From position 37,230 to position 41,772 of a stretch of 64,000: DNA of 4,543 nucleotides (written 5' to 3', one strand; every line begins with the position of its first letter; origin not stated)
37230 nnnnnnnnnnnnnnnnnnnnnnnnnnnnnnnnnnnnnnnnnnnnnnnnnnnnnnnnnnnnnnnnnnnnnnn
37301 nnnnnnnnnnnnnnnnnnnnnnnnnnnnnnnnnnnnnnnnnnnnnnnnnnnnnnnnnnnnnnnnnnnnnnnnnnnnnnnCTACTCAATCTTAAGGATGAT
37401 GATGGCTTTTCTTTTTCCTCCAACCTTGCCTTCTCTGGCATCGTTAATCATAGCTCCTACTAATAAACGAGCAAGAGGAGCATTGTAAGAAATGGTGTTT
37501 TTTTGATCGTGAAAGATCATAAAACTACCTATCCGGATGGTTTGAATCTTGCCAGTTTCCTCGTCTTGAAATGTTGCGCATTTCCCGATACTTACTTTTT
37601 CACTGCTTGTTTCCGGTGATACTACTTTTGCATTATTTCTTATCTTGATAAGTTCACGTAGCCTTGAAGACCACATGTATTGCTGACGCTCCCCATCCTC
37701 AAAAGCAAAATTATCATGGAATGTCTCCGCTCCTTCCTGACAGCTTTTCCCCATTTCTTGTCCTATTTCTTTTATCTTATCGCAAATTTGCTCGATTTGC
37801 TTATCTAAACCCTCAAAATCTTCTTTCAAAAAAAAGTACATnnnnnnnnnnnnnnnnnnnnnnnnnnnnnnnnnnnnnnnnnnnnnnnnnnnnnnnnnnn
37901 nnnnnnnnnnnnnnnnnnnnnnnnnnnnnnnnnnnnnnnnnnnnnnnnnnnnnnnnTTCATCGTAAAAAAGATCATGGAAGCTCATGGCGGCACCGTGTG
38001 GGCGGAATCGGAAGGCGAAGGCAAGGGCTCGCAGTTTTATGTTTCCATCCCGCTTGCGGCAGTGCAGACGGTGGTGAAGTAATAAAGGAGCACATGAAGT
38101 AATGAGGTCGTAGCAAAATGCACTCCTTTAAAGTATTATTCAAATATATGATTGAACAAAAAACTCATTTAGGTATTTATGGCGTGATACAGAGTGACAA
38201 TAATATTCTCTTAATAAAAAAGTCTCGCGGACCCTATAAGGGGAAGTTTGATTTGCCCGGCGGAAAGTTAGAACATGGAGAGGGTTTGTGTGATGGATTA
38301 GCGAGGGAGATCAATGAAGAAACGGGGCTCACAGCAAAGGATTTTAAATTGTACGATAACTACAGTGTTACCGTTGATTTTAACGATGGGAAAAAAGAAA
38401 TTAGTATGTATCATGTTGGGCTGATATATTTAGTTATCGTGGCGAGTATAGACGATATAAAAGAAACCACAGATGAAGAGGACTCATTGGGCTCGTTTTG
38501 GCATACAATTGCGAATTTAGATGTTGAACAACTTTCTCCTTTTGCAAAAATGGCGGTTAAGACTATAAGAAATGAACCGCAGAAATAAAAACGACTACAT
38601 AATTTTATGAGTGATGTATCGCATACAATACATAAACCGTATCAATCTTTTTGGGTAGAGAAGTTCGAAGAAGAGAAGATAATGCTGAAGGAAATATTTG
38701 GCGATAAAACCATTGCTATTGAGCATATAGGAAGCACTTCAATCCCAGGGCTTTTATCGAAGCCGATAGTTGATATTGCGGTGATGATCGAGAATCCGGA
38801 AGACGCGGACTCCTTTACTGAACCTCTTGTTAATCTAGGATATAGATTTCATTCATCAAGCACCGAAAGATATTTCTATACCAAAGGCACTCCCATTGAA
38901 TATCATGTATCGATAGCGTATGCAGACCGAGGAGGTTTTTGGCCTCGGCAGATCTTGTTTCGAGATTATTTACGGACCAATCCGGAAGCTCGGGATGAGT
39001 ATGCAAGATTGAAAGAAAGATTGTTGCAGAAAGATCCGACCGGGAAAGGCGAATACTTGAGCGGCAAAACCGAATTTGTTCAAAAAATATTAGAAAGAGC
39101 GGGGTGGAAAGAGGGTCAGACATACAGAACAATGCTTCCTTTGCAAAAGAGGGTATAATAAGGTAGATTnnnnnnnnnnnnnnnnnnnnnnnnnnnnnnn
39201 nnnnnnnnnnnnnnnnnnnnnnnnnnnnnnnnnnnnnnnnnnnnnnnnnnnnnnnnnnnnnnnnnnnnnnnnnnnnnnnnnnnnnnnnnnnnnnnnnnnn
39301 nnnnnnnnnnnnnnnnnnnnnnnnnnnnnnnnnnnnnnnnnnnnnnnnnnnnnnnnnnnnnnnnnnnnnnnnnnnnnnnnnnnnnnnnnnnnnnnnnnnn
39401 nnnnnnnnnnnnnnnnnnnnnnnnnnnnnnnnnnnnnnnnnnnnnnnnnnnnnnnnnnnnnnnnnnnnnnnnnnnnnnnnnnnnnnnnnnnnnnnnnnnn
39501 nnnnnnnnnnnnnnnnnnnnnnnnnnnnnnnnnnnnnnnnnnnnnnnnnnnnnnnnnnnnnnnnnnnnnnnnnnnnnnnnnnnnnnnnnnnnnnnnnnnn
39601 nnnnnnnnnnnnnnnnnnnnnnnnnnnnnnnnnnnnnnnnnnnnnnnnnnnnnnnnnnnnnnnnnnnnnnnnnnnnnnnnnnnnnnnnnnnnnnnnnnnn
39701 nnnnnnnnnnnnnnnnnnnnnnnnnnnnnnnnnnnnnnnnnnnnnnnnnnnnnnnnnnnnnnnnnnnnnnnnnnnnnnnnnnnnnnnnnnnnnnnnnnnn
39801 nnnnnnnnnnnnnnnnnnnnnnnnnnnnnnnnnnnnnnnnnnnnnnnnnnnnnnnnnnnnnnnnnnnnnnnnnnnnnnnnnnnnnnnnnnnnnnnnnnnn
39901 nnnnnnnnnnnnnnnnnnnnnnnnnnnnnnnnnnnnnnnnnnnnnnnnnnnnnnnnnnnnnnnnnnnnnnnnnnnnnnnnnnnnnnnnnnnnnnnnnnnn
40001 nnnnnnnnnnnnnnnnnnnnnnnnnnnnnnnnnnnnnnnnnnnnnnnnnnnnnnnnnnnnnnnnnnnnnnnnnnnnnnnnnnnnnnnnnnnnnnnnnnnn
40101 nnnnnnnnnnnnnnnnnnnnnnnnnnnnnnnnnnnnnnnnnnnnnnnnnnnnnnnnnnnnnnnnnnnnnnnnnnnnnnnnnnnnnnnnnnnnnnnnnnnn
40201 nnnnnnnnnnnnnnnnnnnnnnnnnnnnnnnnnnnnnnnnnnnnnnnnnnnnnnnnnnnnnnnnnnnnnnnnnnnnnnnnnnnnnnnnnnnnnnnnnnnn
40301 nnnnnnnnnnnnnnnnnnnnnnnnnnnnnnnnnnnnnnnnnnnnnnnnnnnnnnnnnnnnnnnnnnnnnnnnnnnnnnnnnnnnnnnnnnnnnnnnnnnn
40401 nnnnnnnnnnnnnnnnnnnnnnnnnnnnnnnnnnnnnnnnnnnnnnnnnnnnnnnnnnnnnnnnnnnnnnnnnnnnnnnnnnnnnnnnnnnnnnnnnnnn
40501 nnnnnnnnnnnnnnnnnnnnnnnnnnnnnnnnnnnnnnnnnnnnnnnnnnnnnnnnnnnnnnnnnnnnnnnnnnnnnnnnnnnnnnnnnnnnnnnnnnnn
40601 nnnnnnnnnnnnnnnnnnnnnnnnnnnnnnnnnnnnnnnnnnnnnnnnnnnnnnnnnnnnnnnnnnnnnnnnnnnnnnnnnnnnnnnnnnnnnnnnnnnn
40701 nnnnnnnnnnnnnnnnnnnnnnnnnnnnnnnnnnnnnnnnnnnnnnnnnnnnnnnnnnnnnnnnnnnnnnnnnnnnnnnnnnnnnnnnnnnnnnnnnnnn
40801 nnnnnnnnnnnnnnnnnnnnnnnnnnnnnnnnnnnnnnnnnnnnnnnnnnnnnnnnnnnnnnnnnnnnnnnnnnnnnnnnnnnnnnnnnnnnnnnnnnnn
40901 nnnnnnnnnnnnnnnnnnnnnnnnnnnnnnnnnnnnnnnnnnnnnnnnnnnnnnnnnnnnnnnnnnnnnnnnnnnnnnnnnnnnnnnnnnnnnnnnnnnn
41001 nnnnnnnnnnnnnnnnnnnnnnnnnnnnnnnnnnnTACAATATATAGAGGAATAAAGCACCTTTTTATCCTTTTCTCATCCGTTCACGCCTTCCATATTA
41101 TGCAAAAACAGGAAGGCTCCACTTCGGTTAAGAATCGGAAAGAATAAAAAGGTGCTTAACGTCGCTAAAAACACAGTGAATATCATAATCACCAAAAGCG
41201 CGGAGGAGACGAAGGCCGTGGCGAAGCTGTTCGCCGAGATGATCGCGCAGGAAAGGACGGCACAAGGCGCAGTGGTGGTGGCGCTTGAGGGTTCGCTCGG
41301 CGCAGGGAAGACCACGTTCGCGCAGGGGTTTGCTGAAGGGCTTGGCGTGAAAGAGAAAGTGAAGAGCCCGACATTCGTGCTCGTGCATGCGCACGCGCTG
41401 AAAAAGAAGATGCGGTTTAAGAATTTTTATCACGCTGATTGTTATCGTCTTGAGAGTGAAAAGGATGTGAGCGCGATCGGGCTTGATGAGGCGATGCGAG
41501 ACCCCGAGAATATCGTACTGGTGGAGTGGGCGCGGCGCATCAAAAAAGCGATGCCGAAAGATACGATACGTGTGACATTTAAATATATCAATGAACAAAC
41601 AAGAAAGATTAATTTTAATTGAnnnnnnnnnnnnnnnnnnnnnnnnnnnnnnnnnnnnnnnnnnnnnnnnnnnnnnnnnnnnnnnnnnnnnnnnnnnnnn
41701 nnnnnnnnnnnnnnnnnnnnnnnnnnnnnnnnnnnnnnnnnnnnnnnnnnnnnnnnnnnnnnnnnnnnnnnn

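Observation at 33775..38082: Histidine-kinase 3' end duplicated about 4.2 kb downstream, bracketing an AT-rich five-gene cassette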

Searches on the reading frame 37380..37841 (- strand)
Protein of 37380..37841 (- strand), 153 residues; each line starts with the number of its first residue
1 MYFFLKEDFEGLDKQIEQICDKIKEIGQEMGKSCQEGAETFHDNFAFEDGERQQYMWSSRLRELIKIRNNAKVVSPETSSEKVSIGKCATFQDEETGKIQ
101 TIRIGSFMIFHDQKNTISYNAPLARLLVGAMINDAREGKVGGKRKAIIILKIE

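Call 10: search_protein_families(library=pfam, proteins=[window:37380-37841:-], max_evalue=0.01)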
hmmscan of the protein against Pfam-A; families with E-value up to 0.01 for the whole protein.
window:37380-37841:- (153 aa): 1 family
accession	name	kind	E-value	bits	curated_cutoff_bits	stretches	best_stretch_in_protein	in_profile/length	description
PF01272.25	GreA_GreB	-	1.1e-08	35.3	26.9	1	80-153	3-76/77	Transcription elongation factor, GreA/GreB, C-term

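Call 69: search_protein_families(library=padloc, proteins=[window:37380-37841:-], max_evalue=0.001)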
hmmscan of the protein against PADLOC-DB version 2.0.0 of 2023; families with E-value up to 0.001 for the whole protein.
window:37380-37841:- (153 aa): 0 families

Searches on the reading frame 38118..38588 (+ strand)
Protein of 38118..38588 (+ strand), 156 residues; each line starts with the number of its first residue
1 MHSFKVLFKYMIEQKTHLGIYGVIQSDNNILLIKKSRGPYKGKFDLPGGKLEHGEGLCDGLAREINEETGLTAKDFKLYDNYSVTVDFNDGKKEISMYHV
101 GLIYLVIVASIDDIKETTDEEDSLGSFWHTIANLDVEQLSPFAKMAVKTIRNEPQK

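Call 10: search_protein_families(library=pfam, proteins=[window:38118-38588:+], max_evalue=0.01)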
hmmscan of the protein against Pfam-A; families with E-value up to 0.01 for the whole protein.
window:38118-38588:+ (156 aa): 3 families
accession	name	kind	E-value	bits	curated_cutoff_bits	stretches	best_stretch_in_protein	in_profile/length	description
PF00293.34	NUDIX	-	1.5e-15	57.8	21.1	1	19-139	5-123/134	NUDIX domain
PF22327.2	Nudt16-like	-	0.00013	22.4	27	1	20-102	15-94/161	U8 snoRNA-decapping enzyme-like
PF14815.12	NUDIX_4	-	0.0028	17.9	35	1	21-140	2-104/113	NUDIX domain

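Call 40: find_homologous_proteins(query=window:38118-38588:+, max_evalue=1e-10)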
Query window:38118-38588:+ (156 aa): 146 proteins with E <= 1e-10 among 180 candidates; the best 120 are listed.
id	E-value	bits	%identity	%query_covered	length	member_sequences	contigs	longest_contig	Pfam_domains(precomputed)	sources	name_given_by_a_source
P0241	1.1e-91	322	100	94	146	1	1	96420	PF00293.35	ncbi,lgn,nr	ncbi:NUDIX domain-containing protein [Candidatus Azambacteria bacterium]|nr:NUDIX domain-containing 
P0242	2.0e-77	276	86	94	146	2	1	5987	PF00293.35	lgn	-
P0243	1.4e-72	260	82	94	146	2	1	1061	PF00293.35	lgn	-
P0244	2.0e-72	260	81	95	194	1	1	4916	PF00293.35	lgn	-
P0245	9.7e-72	258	80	94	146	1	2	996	PF00293.35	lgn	-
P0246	2.9e-70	253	81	92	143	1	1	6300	PF00293.35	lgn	-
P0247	3.6e-70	252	80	94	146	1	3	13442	PF00293.35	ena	-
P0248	4.9e-70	252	80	92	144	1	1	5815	PF22327.3,PF00293.35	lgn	-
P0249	9.9e-69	248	78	94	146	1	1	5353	PF00293.35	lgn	-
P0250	3.4e-47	178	61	90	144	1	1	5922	PF00293.35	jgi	jgi:8-oxo-dGTP diphosphatase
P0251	2.7e-42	162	56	91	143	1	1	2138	PF00293.35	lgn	-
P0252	6.3e-41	157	57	89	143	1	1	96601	PF00293.35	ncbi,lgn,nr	ncbi:NUDIX domain-containing protein [Patescibacteria group bacterium]|nr:NUDIX domain-containing pr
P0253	2.3e-40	156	57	87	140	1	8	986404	PF00293.35,PF14815.13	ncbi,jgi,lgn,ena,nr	ncbi:NUDIX hydrolase [Candidatus Uhrbacteria bacterium]|jgi:8-oxo-dGTP diphosphatase|nr:NUDIX hydrol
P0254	2.5e-40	156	56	85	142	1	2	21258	PF00293.35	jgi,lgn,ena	-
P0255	3.7e-40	155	54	88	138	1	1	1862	PF00293.35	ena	-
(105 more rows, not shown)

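Call 42: find_encoding_contigs(protein=P0247, flank=10000, max_places=4)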
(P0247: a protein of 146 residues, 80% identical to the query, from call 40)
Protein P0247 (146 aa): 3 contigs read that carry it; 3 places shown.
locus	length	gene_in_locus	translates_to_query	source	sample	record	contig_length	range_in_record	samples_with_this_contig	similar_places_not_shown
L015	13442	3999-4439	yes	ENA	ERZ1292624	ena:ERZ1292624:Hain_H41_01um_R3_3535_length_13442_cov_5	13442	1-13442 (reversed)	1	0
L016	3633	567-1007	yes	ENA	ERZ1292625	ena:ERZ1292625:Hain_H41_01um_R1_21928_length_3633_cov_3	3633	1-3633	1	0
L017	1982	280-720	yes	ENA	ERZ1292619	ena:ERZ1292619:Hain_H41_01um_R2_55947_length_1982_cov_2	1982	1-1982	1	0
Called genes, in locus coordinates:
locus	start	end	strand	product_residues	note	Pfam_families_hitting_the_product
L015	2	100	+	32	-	?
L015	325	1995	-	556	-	PF00437:T2SSE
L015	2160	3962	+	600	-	PF00664:ABC_membrane, PF00005:ABC_tran, PF02463:SMC_N (weak)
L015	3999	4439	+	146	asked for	PF00293:NUDIX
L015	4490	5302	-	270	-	-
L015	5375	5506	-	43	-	-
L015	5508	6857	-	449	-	PF04055:Radical_SAM, PF13353:Fer4_12 (faint), PF13186:SPASM (weak)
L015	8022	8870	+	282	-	-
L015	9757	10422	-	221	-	-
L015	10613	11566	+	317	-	PF04055:Radical_SAM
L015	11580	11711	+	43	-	-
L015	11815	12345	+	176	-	PF13302:Acetyltransf_3, PF13420:Acetyltransf_4, PF00583:Acetyltransf_1, PF13673:Acetyltransf_10, PF13508:Acetyltransf_7, PF08445:FR47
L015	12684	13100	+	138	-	-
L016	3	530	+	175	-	?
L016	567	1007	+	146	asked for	PF00293:NUDIX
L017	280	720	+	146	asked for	PF00293:NUDIX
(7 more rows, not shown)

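Call 43: find_encoding_contigs(protein=P0241, flank=10000, max_places=4)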
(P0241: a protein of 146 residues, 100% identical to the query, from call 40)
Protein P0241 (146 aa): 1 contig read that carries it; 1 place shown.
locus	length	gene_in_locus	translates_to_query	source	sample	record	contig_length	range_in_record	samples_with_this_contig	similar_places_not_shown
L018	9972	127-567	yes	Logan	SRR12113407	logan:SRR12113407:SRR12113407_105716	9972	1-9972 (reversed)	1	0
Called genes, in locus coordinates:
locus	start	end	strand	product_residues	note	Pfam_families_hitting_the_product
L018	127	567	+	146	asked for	PF00293:NUDIX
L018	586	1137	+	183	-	PF04229:GrpB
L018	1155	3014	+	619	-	PF03485:Arg_tRNA_synt_N (weak), PF00750:tRNA-synt_1d, PF05746:DALR_1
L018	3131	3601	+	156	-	PF02367:TsaE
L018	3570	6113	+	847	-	PF02739:5_3_exonuc_N, PF01367:5_3_exonuc, PF22619:DNA_polI_exo1, PF00476:DNA_pol_A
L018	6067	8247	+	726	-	PF00989:PAS (weak), PF00512:HisKA, PF02518:HATPase_c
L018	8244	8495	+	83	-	PF08984:DUF1858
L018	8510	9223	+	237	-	PF00005:ABC_tran, PF13304:AAA_21 (faint)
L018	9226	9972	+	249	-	?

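Call 44: find_encoding_contigs(protein=P0242, flank=10000, max_places=4)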
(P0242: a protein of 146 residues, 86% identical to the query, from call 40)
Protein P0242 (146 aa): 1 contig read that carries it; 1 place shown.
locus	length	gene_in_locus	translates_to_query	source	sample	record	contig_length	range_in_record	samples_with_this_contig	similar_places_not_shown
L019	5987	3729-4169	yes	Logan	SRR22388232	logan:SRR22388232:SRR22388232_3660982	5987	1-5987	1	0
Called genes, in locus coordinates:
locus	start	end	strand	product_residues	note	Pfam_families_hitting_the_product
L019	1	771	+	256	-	?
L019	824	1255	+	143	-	PF00293:NUDIX, PF14815:NUDIX_4 (weak)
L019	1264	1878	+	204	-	PF00300:His_Phos_1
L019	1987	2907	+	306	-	-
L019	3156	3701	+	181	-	PF00293:NUDIX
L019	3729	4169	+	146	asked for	PF00293:NUDIX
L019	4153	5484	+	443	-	PF00534:Glycos_transf_1, PF13692:Glyco_trans_1_4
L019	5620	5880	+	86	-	PF15919:HicB_lk_antitox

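Call 62: find_encoding_contigs(protein=P0246, flank=8000, max_places=3)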
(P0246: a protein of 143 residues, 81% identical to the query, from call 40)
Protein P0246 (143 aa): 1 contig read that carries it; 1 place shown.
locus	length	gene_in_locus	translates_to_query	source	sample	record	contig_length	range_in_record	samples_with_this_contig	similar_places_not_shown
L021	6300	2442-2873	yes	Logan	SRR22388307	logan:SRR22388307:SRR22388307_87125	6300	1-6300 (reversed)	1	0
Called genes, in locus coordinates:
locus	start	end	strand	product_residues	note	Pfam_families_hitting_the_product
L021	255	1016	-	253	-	-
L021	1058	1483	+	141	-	PF00293:NUDIX, PF14815:NUDIX_4 (weak)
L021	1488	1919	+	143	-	PF00293:NUDIX, PF14815:NUDIX_4 (weak)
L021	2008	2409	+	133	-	PF00293:NUDIX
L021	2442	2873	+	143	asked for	PF00293:NUDIX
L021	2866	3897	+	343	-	PF01170:UPF0020, PF05175:MTS (weak), PF13847:Methyltransf_31 (weak)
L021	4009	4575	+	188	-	PF00485:PRK, PF13238:AAA_18 (weak)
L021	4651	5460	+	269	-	PF23023:Anti-Pycsar_Apyc1, PF00753:Lactamase_B, PF12706:Lactamase_B_2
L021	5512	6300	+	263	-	?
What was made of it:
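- Tried and rejected: I followed NUDIX-B homologues hoping to find the pre-insertion state HK-tailC-NUDIX-B. Instead they sit in unrelated contexts (calls 42, 44, 62).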

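Call 69: search_protein_families(library=padloc, proteins=[window:38118-38588:+], max_evalue=0.001)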
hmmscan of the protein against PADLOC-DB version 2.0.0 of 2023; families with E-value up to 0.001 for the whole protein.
window:38118-38588:+ (156 aa): 1 family
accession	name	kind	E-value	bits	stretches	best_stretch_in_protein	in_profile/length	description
PDLC04899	PDC-S07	-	2.1e-12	44.8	1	21-100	11-89/135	-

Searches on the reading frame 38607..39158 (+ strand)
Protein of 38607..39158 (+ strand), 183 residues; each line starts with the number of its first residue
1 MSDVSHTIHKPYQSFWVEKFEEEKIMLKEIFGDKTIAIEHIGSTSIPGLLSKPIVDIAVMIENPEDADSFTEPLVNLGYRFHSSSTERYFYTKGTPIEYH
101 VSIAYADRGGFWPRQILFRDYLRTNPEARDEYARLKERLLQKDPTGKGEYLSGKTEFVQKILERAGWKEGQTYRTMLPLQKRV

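Call 11: search_protein_families(library=pfam, proteins=[window:38607-39158:+], max_evalue=0.01)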
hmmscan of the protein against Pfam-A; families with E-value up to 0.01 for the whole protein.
window:38607-39158:+ (183 aa): 1 family
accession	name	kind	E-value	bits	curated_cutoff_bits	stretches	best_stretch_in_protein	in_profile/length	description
PF04229.20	GrpB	-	2e-40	139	25.5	1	11-164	6-159/159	GrpB protein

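Call 69: search_protein_families(library=padloc, proteins=[window:38607-39158:+], max_evalue=0.001)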
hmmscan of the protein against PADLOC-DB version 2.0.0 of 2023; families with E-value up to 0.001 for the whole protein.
window:38607-39158:+ (183 aa): 0 families

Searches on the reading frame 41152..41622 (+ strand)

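Call 11: search_protein_families(library=pfam, proteins=[window:41152-41622:+], max_evalue=0.01)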
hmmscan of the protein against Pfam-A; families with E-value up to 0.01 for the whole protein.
window:41152-41622:+ (156 aa): 4 families
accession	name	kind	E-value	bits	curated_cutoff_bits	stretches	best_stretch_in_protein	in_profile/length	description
PF02367.23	TsaE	-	3.1e-36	124.6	26.6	1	15-153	2-128/128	Threonylcarbamoyl adenosine biosynthesis protein TsaE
PF13238.12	AAA_18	-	0.00014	22.8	29.4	1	43-123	1-77/128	AAA domain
PF25199.1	nSTAND_NTPase5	-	0.0017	18.7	34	1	8-55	10-56/145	Novel STAND NTPase 5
PF05729.18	NACHT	-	0.0027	18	26.7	1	42-95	2-60/167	NACHT domain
